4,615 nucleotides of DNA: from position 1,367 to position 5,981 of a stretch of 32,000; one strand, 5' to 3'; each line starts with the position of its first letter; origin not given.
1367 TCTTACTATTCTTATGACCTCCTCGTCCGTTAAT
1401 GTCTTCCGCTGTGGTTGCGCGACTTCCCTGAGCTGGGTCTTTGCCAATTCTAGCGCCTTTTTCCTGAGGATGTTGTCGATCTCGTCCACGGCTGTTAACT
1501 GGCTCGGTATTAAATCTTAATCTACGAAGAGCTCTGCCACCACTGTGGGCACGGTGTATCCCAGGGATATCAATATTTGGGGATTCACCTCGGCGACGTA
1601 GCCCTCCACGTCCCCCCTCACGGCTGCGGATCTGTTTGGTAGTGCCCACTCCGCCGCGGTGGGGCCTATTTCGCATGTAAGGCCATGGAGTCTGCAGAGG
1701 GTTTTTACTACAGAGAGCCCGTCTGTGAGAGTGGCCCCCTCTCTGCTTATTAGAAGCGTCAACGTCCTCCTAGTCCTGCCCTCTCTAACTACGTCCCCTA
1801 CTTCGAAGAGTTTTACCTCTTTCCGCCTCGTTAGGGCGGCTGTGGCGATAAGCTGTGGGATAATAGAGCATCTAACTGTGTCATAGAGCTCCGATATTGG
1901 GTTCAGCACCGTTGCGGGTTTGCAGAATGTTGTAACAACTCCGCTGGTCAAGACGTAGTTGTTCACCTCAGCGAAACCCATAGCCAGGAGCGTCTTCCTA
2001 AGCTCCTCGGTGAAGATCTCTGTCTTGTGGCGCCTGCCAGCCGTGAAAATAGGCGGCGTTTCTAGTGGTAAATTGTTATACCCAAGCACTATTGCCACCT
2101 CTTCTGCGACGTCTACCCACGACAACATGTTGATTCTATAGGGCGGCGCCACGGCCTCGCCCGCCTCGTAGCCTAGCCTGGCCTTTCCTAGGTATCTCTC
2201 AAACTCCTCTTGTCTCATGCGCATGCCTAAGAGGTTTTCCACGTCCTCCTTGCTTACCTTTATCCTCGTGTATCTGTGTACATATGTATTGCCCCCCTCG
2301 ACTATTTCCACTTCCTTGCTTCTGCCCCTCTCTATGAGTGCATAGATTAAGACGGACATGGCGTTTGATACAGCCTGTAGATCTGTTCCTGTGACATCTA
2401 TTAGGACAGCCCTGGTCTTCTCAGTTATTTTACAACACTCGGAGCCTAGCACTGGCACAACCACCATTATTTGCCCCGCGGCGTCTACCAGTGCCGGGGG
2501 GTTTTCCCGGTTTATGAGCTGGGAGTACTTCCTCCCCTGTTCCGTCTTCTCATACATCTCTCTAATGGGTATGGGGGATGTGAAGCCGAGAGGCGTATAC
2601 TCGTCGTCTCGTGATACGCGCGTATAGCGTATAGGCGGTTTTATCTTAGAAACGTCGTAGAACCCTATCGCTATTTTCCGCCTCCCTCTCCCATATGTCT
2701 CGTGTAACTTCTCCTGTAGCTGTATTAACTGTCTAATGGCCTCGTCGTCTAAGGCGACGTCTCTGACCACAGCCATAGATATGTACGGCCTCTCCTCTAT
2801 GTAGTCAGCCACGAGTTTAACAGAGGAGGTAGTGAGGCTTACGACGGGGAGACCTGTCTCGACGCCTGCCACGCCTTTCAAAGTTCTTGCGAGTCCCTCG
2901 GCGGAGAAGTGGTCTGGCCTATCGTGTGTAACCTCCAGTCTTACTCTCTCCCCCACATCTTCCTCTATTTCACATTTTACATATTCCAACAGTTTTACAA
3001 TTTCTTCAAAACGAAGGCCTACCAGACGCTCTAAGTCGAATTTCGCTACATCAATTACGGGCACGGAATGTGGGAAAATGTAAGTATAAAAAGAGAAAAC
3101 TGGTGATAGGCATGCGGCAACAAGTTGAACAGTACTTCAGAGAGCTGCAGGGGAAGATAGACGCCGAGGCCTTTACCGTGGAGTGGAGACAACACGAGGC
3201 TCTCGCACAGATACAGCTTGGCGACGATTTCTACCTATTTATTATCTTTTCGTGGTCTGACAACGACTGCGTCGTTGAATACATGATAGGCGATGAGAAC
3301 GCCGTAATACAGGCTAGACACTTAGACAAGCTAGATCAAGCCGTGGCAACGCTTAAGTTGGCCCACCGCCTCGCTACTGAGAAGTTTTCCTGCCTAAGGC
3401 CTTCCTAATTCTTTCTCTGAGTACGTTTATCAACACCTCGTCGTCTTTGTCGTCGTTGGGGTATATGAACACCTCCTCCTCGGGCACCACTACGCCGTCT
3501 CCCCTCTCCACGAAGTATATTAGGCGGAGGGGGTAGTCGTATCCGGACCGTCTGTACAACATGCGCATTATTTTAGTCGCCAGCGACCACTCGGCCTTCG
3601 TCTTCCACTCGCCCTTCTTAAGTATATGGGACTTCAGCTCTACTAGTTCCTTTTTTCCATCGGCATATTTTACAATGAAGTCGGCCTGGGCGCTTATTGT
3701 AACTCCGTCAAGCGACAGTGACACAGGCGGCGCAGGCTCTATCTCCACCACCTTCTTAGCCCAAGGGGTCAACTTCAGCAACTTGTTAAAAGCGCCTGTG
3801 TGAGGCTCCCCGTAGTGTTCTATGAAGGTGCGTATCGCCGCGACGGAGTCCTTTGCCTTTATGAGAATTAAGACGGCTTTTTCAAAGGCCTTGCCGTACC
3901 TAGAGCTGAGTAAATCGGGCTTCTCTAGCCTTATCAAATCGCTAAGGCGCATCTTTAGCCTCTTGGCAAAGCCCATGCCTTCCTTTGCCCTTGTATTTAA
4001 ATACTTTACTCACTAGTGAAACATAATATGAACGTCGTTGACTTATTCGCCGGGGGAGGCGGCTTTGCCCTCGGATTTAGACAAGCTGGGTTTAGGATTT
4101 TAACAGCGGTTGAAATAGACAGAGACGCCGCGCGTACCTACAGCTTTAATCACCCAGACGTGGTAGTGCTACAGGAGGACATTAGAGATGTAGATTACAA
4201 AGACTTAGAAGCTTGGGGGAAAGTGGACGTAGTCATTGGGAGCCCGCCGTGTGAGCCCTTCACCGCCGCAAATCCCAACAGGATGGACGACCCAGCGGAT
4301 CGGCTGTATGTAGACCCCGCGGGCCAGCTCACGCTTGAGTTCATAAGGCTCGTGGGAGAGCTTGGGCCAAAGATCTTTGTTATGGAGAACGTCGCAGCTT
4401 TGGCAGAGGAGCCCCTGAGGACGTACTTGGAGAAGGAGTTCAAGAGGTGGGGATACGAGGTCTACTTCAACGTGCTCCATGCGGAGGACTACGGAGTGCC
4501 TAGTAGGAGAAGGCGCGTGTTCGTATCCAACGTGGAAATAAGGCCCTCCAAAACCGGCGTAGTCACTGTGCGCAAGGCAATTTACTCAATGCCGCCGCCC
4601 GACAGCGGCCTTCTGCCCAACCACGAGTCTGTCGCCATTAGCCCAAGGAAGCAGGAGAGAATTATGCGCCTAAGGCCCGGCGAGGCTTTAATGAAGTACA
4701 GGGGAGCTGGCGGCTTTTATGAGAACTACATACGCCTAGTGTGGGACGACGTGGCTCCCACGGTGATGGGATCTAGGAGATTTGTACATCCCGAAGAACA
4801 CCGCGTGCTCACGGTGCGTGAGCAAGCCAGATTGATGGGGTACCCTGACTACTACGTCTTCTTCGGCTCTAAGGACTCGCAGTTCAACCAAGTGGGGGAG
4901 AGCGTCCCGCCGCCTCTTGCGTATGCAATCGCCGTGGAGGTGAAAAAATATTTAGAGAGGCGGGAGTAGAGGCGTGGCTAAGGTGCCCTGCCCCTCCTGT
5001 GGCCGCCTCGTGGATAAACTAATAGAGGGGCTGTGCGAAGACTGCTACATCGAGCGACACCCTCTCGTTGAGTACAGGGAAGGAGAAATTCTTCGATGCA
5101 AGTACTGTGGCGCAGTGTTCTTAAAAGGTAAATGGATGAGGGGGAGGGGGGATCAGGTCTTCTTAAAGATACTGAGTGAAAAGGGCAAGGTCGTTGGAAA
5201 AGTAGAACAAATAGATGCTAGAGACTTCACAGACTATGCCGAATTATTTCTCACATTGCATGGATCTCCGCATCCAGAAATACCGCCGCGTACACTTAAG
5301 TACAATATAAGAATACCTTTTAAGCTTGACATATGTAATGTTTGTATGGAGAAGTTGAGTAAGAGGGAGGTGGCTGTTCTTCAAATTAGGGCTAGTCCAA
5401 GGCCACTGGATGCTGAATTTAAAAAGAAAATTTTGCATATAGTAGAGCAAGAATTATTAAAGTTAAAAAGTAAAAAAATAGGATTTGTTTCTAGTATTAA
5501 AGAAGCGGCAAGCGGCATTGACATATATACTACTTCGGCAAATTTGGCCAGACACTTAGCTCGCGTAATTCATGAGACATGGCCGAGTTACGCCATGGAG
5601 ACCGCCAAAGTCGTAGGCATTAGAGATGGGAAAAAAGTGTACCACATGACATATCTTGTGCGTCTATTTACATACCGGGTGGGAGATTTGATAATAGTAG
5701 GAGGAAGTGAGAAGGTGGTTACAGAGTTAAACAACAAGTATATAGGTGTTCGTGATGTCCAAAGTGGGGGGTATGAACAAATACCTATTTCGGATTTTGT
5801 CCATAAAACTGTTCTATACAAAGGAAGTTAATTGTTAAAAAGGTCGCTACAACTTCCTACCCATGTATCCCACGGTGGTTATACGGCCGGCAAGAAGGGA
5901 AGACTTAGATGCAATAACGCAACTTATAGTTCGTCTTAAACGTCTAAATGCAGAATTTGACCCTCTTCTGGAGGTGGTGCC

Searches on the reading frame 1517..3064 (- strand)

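Call 61: search_protein_families(library=pfam, proteins=[window:1517-3064:-], max_evalue=0.00001)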
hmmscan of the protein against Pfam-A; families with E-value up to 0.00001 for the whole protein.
window:1517-3064:- (515 aa): 2 families
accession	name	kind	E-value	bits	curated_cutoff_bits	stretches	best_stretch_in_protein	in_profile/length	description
PF17759.6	tRNA_synthFbeta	-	2.2e-18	66.9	22.4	1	341-512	11-212/214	Phenylalanyl tRNA synthetase beta chain CLM domain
PF03484.21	B5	-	3.9e-13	49.8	28.6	1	268-329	1-67/67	tRNA synthetase B5 domain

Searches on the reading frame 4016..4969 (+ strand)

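Call 61: search_protein_families(library=pfam, proteins=[window:4016-4969:+], max_evalue=0.00001)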
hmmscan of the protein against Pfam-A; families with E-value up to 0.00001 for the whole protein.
window:4016-4969:+ (317 aa): 1 family
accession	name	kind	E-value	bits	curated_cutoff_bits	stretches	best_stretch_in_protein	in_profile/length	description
PF00145.23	DNA_methylase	-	7.7e-58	196.9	22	2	5-170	1-158/324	C-5 cytosine-specific DNA methylase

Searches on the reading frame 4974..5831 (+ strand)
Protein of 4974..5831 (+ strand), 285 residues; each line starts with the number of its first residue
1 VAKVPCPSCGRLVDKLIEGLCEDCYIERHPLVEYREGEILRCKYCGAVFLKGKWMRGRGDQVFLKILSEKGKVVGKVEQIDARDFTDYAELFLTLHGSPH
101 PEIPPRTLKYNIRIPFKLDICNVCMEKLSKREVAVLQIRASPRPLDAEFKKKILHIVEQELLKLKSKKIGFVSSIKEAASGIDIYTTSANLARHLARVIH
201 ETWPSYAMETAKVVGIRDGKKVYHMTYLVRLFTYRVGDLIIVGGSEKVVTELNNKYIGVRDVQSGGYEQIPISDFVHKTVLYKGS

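Call 61: search_protein_families(library=pfam, proteins=[window:4974-5831:+], max_evalue=0.00001)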
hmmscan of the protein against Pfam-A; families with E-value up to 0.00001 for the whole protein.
window:4974-5831:+ (285 aa): 1 family
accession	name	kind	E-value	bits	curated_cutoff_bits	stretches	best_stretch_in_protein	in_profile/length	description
PF04981.18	NMD3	-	1.1e-39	136.9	24.9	1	6-231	1-243/243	NMD3 family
